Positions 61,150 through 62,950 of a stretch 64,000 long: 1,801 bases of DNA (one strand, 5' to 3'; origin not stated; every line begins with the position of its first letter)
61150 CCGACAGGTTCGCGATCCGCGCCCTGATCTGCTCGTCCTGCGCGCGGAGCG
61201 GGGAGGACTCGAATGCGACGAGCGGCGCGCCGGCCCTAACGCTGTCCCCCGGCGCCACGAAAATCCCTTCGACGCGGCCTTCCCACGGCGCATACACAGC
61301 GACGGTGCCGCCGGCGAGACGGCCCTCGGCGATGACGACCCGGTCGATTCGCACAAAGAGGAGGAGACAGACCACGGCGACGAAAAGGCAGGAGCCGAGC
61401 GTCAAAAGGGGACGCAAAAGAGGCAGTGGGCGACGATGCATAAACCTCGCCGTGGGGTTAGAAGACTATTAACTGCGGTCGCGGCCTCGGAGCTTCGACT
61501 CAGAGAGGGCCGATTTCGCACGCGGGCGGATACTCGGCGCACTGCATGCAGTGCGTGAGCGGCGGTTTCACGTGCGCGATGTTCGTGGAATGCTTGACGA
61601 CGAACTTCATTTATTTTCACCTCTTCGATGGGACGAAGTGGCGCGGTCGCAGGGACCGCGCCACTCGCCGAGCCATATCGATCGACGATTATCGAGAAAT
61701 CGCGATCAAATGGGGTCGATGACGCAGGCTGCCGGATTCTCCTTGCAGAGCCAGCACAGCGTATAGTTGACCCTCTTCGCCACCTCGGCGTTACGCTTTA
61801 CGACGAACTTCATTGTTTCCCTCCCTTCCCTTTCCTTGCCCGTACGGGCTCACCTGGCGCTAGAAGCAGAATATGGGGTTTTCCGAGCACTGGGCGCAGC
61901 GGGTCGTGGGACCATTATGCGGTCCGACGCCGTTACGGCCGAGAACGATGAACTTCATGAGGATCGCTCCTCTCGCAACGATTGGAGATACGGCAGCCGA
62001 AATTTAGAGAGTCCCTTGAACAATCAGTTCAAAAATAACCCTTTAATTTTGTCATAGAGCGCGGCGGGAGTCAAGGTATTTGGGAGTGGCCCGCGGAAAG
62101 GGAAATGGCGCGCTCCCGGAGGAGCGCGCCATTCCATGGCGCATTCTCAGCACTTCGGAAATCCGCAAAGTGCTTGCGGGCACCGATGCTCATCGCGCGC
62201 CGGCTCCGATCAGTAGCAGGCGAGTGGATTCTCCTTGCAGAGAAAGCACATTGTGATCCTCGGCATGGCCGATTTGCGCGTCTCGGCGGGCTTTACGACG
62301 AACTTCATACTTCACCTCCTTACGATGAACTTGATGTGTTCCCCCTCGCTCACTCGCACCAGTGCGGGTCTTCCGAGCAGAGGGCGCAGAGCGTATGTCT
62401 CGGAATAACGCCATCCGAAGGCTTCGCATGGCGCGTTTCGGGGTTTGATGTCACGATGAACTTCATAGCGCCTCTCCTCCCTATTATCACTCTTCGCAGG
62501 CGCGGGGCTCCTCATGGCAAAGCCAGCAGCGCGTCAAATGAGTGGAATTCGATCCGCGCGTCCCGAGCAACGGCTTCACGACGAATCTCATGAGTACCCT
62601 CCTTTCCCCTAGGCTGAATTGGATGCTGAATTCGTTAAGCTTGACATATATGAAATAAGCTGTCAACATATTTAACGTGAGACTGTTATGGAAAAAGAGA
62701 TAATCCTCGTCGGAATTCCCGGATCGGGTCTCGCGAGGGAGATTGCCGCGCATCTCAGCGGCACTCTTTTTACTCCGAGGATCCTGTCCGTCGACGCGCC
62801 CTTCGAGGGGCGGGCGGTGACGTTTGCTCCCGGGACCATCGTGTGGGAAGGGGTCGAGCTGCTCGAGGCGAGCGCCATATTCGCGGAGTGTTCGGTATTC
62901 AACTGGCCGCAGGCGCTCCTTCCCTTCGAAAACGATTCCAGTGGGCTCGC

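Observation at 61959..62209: Peptide array is split into two units by hairpins and a perfect palindrome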

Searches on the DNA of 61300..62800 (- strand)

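Call 13: search_rna_families(source=window, start=61300, end=62800, threshold=evalue, max_evalue=10)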
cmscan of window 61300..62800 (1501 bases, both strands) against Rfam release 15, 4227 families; matches with E-value up to 10: 4.
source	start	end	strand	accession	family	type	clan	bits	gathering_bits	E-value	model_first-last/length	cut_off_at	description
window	62105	62230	-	RF01672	P2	Gene; sRNA;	-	21.3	80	0.78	1-138/138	no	Psudomonas sRNA P2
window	62099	62137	-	RF02620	BSnc119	Gene; sRNA;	-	16.3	115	8.6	36-75/90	no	Brucella sRNA 119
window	62104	62178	-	RF01683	P6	Gene; sRNA;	-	11.4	50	2.9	1-510/510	no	Pseudomonas sRNA P6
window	62106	62131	-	RF02243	Xoo8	Gene; sRNA;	-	11.2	90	2.4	23-48/323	no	Proteobacterial sRNA Xoo8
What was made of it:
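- On Known Rfam family: Best hit 21 bits against a gathering score of 80, E 0.78 (call 13).
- Tried and rejected: Rfam scan of 61300-62800 at E <= 10: only sub-threshold noise on the hairpin (call 13).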

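Call 55: build_rna_model(alignment_id=A3, structure=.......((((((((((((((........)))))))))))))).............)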
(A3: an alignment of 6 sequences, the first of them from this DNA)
Model R1 built from alignment A3 (6 sequences, 56 columns); structure: as given.
model positions 50; base pairs 14; branch points 0; effective number of sequences 6; information 0.741 bits per position. Calibrated on 0.2 Mb of random sequence (short: E-values are rough).
structure used (alignment columns):
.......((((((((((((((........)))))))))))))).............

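Call 56: search_with_rna_model(model_id=R1, sources=[window, L001, L003, L004, L006, L007, L009], max_evalue=10, make_alignment=true, show_alignments=0)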
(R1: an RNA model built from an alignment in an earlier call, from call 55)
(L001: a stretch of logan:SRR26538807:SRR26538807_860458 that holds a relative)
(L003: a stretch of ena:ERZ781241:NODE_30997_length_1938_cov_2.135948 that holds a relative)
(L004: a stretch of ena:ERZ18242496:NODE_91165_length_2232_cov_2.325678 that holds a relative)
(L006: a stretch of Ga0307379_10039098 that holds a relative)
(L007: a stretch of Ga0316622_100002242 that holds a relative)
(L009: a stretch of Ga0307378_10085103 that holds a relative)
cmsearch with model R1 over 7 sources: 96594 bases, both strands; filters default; matches with E-value up to 10: 49.
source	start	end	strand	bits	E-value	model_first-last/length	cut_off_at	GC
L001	3496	3547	-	53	5e-10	1-50/50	no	0.75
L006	2938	2989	-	48.9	4.5e-09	1-50/50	no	0.71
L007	5611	5662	-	45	3.7e-08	1-50/50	no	0.73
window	62092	62141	-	44.9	4.1e-08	1-50/50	no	0.7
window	61625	61673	-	44.8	4.2e-08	1-50/50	no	0.73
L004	820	869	-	37.8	1.9e-06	1-50/50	no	0.72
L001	3500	3551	+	37.4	2.3e-06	1-50/50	no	0.75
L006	2942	2993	+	30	0.00013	1-50/50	no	0.67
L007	5615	5666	+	28.8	0.00025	1-50/50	no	0.73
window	61631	61677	+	26.6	0.00082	1-50/50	no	0.72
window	62104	62133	+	25.2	0.0018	9-38/50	no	0.7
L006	2710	2761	-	24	0.0033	1-50/50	no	0.79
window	28543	28591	+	20.4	0.024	1-50/50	no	0.82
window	51700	51745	-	19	0.051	1-50/50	no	0.76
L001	3258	3307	+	18.5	0.068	1-50/50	no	0.68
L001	3254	3303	-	18.1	0.081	1-50/50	no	0.7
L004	821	873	+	15.7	0.31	1-50/50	no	0.72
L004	387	429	-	12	2.2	1-50/50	no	0.84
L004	378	397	+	11.6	2.8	14-33/50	no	0.85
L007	7409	7471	+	11.6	2.9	1-50/50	no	0.67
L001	3035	3054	+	11.2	3.5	14-33/50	no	0.9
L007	999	1044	-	10.4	5.4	1-50/50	no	0.54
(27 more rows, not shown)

Alignment A5: 49 matches aligned to the model, 93 columns, each read 5' to 3' on its own strand. Consensus structure (alignment columns), stored with it:
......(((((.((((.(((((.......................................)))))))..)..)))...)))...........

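Call 57: search_with_rna_model(model_id=R1, sources=[window, L001, L003, L004, L006, L007, L009], max_evalue=0.000002, make_alignment=true, show_alignments=0)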
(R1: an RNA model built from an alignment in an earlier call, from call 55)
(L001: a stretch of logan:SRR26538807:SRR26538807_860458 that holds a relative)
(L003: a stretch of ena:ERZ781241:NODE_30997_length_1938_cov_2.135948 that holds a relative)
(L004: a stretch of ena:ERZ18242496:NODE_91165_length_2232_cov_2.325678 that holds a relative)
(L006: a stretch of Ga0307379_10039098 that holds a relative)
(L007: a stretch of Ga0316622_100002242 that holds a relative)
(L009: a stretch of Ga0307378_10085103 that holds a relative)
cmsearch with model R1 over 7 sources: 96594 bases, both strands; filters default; matches with E-value up to 0.000002: 6.
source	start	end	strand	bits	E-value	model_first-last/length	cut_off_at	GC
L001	3496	3547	-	53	5e-10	1-50/50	no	0.75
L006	2938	2989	-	48.9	4.5e-09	1-50/50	no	0.71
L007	5611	5662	-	45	3.7e-08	1-50/50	no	0.73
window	62092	62141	-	44.9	4.1e-08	1-50/50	no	0.7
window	61625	61673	-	44.8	4.2e-08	1-50/50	no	0.73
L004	820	869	-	37.8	1.9e-06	1-50/50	no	0.72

Alignment A6: 6 matches aligned to the model, 52 columns, each read 5' to 3' on its own strand. Consensus structure (alignment columns), stored with it:
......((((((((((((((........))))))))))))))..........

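Call 69: search_with_rna_model(model_id=R1, sources=[L010, L011, L012], max_evalue=1)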
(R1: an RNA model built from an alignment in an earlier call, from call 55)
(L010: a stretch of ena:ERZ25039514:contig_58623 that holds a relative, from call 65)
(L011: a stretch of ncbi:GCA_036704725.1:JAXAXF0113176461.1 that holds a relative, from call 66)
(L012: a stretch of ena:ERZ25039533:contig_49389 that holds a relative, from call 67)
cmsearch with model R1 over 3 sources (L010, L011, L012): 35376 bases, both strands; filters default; matches with E-value up to 1: 14.
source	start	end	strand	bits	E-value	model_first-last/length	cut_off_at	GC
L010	3782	3831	+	29.2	7.3e-05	1-50/50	no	0.64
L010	5349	5398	+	24.5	0.00093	1-50/50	no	0.62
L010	3778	3827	-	23.4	0.0017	1-50/50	no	0.66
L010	6139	6188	+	23.4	0.0018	1-50/50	no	0.6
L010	7103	7152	+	23.3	0.0018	1-50/50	no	0.6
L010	5345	5394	-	22.8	0.0024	1-50/50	no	0.66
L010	6135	6184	-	20.3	0.009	1-50/50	no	0.64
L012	4698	4747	+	18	0.031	1-50/50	no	0.8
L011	6147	6183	-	14.2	0.25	1-50/50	no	0.78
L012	4172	4218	+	14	0.29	1-50/50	no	0.83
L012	4476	4524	+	13.6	0.34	1-50/50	no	0.78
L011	9918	9947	+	12.7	0.58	9-38/50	no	0.83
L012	2545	2597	-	12.5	0.63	1-50/50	no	0.72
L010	1147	1194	-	12.4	0.66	1-50/50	no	0.81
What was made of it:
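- It also finds further copies in the last-peptide-to-HlyD spacers of L006 and L001, and four copies in the 12-peptide array of L010 (calls 56, 69).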

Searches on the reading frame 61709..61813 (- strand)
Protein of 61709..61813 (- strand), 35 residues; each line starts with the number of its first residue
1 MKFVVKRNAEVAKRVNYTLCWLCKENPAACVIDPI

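Call 8: search_protein_families(library=ncbifam, proteins=[window:61709-61813:-], max_evalue=1)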
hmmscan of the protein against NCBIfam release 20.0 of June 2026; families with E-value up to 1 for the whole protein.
seq(35 aa): 0 families

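Call 9: search_protein_families(library=pfam, proteins=[window:61709-61813:-], max_evalue=1)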
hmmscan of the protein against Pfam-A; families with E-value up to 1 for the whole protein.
seq(35 aa): 0 families

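Call 61: search_protein_representatives(alignment_id=A4)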
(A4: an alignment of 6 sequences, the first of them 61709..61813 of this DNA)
Query: 6 sequences, 32 profile positions. Proteins with E-value up to 0.001 (for the whole library): 85; up to 1e-10: 4; up to 1e-30: 0. The best 85 are listed.
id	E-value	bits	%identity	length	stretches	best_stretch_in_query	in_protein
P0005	1.0e-20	89.5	-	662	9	3-29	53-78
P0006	7.2e-14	67.6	-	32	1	1-32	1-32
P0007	8.5e-14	67.3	-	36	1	1-32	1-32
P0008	8.5e-12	60.9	-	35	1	1-32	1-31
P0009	1.5e-10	56.9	-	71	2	1-31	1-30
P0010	2.8e-10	56.1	-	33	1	1-31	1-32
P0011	7.7e-10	54.7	-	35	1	1-31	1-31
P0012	9.2e-10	54.4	-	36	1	1-31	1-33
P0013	9.9e-10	54.3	-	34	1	1-32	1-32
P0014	1.8e-09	53.5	-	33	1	1-31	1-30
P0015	2.3e-09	53.1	-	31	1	1-31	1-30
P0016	2.6e-09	53.0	-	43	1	1-32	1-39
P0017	3.5e-09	52.6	-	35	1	1-31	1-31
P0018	4.1e-09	52.4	-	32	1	1-31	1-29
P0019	6.4e-09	51.7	-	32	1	1-31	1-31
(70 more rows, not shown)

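Call 64: find_homologous_proteins(query=A7, max_evalue=0.01)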
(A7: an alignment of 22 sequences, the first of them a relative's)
Query A7 (22 sequences) (43 aa, profile of the alignment): 352 proteins with E <= 0.01 among 502 candidates; the best 120 are listed.
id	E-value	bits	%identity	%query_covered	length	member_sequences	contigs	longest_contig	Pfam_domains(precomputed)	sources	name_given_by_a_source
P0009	3.6e-16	77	42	88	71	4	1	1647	-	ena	-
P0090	1.5e-15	75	52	49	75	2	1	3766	-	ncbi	-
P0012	3.1e-15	74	50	88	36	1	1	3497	-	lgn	-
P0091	2.6e-14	71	46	95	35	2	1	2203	-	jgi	-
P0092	3.5e-14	70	47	88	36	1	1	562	-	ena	-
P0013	6.0e-14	70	42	88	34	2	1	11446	-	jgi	jgi:hypothetical protein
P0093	6.6e-14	69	47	88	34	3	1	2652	-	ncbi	-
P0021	8.1e-14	69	50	88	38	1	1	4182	-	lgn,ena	-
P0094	2.4e-13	68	45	88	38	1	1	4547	-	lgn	-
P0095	2.5e-13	68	42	88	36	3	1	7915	-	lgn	-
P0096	2.9e-13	67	45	88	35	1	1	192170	-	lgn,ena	-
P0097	3.3e-13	67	46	91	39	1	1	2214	-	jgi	jgi:hypothetical protein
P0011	4.0e-13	67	40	98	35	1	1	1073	-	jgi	jgi:hypothetical protein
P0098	4.0e-13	67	54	60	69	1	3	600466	-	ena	-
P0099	4.0e-13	67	45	88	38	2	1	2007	-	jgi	-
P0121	8.6e-12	63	55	88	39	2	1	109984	-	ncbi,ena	-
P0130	1.6e-11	62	52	95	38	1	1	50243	-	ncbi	-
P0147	3.6e-11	61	45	88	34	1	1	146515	-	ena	-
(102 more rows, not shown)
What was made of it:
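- Tried and rejected: Solved with a 43-aa first sequence (call 64).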

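Call 65: find_encoding_contigs(protein=P0121, flank=6000, max_places=3)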
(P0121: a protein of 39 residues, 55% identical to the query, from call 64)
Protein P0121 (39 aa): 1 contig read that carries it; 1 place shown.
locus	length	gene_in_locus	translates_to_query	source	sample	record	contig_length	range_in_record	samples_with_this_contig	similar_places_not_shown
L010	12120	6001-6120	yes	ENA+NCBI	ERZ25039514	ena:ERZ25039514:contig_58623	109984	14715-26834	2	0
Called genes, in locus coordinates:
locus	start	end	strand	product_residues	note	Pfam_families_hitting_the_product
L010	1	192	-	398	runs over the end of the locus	-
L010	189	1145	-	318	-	PF08443:RimK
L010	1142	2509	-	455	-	PF04055:Radical_SAM, PF13353:Fer4_12 (weak)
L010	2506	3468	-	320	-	-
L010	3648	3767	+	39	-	-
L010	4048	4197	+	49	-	-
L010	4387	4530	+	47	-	-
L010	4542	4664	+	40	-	-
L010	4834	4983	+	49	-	-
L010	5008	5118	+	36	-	-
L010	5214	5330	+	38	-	-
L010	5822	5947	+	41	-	-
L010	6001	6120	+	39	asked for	-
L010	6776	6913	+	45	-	-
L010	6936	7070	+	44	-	-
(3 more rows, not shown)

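Call 66: find_encoding_contigs(protein=P0130, flank=6000, max_places=3)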
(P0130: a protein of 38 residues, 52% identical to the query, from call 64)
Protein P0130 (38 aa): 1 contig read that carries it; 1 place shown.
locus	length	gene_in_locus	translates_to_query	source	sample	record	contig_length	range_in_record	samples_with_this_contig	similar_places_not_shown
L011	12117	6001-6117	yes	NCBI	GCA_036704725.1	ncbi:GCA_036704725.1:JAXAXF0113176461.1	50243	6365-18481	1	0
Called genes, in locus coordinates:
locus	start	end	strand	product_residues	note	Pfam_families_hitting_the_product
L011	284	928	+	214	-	PF00691:OmpA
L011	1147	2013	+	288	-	-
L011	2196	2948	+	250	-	-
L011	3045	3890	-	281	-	PF01476:LysM, PF01551:Peptidase_M23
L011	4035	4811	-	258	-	-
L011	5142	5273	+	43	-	-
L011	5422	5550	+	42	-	-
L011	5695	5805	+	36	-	-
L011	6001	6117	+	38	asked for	-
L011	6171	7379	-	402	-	-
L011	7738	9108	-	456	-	PF04055:Radical_SAM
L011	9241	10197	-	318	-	-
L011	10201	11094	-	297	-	-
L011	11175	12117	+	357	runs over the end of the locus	PF25919:BSH_CusB (faint), PF25973:BSH_CzcB (weak)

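Call 67: find_encoding_contigs(protein=P0147, flank=6000, max_places=3)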
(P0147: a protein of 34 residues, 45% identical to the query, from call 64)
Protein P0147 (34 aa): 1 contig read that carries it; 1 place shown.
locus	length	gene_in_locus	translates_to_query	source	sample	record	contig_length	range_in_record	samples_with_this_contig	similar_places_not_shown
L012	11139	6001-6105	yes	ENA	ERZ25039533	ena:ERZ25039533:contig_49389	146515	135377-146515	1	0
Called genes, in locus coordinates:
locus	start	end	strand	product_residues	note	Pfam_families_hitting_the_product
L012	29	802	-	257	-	PF00106:adh_short, PF01370:Epimerase (faint), PF13561:adh_short_C2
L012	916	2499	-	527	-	PF00069:Pkinase, PF07714:PK_Tyr_Ser-Thr, PF03109:ABC1 (weak), PF01636:APH (weak)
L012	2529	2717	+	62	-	PF00830:Ribosomal_L28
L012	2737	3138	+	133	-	PF02734:Dak2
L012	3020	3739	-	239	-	-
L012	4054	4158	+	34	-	-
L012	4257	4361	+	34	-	-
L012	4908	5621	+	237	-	-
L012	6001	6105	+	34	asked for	-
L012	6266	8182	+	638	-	PF00664:ABC_membrane, PF00005:ABC_tran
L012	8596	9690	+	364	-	PF01844:HNH, PF13395:HNH_4 (weak), PF14279:HNH_5, PF13230:GATase_4, PF13522:GATase_6 (weak)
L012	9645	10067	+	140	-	-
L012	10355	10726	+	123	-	PF01988:VIT1 (weak)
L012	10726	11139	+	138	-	?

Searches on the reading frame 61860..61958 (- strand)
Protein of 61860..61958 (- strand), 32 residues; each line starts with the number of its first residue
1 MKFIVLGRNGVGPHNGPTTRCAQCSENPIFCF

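Call 8: search_protein_families(library=ncbifam, proteins=[window:61863-61958:-], max_evalue=1)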
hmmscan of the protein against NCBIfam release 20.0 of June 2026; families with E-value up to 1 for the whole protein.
seq(32 aa): 0 families

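Call 9: search_protein_families(library=pfam, proteins=[window:61863-61958:-], max_evalue=1)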
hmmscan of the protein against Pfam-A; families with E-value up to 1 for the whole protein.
seq(32 aa): 0 families

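Call 47: find_encoding_contigs(protein=window:61860-61958:-, flank=3000, max_places=10)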
Protein window:61860-61958:- (32 aa): no gene with exactly this product is on record in the collection.
